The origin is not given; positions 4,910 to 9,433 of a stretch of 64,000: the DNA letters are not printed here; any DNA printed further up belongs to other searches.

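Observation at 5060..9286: Unusual helicase architecture: Zn-ribbon + DEAH/HA2 core + acidic linker + tandem S1 domains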

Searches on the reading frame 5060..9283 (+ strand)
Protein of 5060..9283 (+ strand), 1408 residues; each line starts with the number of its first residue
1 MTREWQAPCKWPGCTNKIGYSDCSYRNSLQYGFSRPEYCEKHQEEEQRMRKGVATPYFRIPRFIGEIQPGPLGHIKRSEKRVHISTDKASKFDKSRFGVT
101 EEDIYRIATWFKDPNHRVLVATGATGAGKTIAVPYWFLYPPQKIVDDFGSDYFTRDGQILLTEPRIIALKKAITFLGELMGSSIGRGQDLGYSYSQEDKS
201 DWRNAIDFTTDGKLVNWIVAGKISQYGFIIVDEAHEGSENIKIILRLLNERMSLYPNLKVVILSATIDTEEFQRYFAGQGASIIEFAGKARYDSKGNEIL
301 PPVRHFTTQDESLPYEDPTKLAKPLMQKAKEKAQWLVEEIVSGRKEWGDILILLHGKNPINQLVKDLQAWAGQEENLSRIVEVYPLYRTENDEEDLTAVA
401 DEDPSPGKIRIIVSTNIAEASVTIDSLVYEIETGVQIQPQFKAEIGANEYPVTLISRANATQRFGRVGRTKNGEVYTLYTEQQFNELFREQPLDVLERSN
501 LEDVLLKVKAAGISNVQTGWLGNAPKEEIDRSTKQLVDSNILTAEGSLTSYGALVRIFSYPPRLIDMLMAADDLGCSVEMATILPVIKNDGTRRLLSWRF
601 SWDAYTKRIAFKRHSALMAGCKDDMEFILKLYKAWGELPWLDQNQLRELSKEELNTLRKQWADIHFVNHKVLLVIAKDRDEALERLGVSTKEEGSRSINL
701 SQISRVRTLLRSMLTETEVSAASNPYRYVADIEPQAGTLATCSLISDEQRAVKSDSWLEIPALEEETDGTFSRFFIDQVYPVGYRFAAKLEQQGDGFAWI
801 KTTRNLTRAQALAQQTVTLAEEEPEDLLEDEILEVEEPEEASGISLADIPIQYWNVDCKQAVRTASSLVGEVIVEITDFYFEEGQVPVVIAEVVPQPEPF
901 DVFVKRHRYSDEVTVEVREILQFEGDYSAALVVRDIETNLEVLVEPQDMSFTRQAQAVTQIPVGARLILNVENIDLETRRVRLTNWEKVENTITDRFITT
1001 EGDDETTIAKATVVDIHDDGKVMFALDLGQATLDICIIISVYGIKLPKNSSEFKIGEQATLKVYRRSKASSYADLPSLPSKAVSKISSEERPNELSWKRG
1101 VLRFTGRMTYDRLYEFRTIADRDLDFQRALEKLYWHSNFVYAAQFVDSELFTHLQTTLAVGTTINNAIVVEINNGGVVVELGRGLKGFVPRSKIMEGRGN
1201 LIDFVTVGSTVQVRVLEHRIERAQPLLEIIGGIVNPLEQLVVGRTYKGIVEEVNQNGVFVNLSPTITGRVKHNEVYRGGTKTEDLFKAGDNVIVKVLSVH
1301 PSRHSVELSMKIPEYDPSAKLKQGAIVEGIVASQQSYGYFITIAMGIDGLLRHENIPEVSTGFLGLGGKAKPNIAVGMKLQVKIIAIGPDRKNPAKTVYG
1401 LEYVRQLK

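Call 4: search_protein_families(library=pfam, proteins=[window:5060-9283:+], max_evalue=1)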
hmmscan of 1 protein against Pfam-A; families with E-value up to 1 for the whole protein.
window:5060-9283:+ (1408 aa): 9 families
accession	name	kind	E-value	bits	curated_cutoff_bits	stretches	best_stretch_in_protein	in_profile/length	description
PF00575.29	S1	-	1.2e-20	74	22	3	1166-1224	9-68/74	S1 RNA binding domain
PF00270.35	DEAD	-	5.4e-09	36.4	26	1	117-271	15-163/167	DEAD/DEAH box helicase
PF23459.1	S1_RRP5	-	4.5e-07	30.8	27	1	1243-1310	4-72/72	RRP5 S1 domain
PF00271.37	Helicase_C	-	1.5e-06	28.9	23.5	1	332-470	2-109/110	Helicase conserved C-terminal domain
PF21710.3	Spt6_S1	-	0.0015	19.2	27.5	1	1250-1310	24-86/91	Spt6, S1/OB domain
PF22590.2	Cas3-like_C_2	-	0.0062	17.2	27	1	361-471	16-105/106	CRISPR-associated nuclease/helicase Cas3, C-terminal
PF17516.8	ProQ_C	-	0.016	15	23.3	1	1159-1185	14-40/51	ProQ C-terminal domain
PF04851.21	ResIII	-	0.017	15.5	22.5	1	105-252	13-154/164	Type III restriction enzyme, res subunit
PF00437.27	T2SSE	-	0.082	12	24.9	1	88-132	115-158/370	Type II/IV secretion system protein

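Call 5: search_protein_families(library=ncbifam, proteins=[window:5060-9283:+], max_evalue=0.1)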
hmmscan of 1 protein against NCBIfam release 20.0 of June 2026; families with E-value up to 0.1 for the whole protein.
window:5060-9283:+ (1408 aa): 30 families (the best 25 are shown)
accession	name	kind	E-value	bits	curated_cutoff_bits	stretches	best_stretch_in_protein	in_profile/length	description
TIGR01967.1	DEAH_box_HrpA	equivalog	2.3e-50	171.3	722.75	1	115-666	81-587/1284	ATP-dependent RNA helicase HrpA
NF008348.1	PRK11131.1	equivalog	3.8e-46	157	1400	1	115-670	82-593/1287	ATP-dependent RNA helicase HrpA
TIGR01970.1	DEAH_box_HrpB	equivalog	2e-44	152.2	546.15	1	116-592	17-447/825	ATP-dependent helicase HrpB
NF008662.0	PRK11664.1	equivalog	5e-39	134.2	1053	1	119-594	23-452/813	ATP-dependent helicase HrpB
TIGR00717.1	rpsA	equivalog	5.6e-29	101.1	577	2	1153-1392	265-509/516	30S ribosomal protein S1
NF004956.0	PRK06299.1-6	equivalog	3.3e-23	82.1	711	2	1151-1372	276-506/554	30S ribosomal protein S1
NF000907.0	PRK00087.1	equivalog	3.4e-23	81.7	624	1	1149-1392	378-626/671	bifunctional 4-hydroxy-3-methylbut-2-enyl diphosphate reductase/30S ribosomal protein S1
NF004952.0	PRK06299.1-2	equivalog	9.4e-22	77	524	2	1149-1352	120-332/580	30S ribosomal protein S1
NF010379.0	PRK13806.1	equivalog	8.9e-20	70.8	648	2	1280-1356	332-412/491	30S ribosomal protein S1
NF005208.0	PRK06676.1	equivalog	2e-18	66.6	368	1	1150-1391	96-340/391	30S ribosomal protein S1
NF005973.0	PRK08059.1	equivalog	6e-17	61.9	148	3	1238-1323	3-89/123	S1 domain-containing post-transcriptional regulator GSP13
NF004954.0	PRK06299.1-4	equivalog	2.1e-16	59.2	727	2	1153-1393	269-512/560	30S ribosomal protein S1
NF004953.0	PRK06299.1-3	equivalog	5e-16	58.1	720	3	1237-1351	208-326/580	30S ribosomal protein S1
NF005911.0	PRK07899.1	equivalog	3.4e-13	49.1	691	1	1167-1392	128-356/486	30S ribosomal protein S1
NF040579.1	S1_dom_CvfD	subfamily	6.8e-13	48.9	117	2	1242-1315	3-77/113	CvfD/Ygs/GSP13 family RNA-binding post-transcriptional regulator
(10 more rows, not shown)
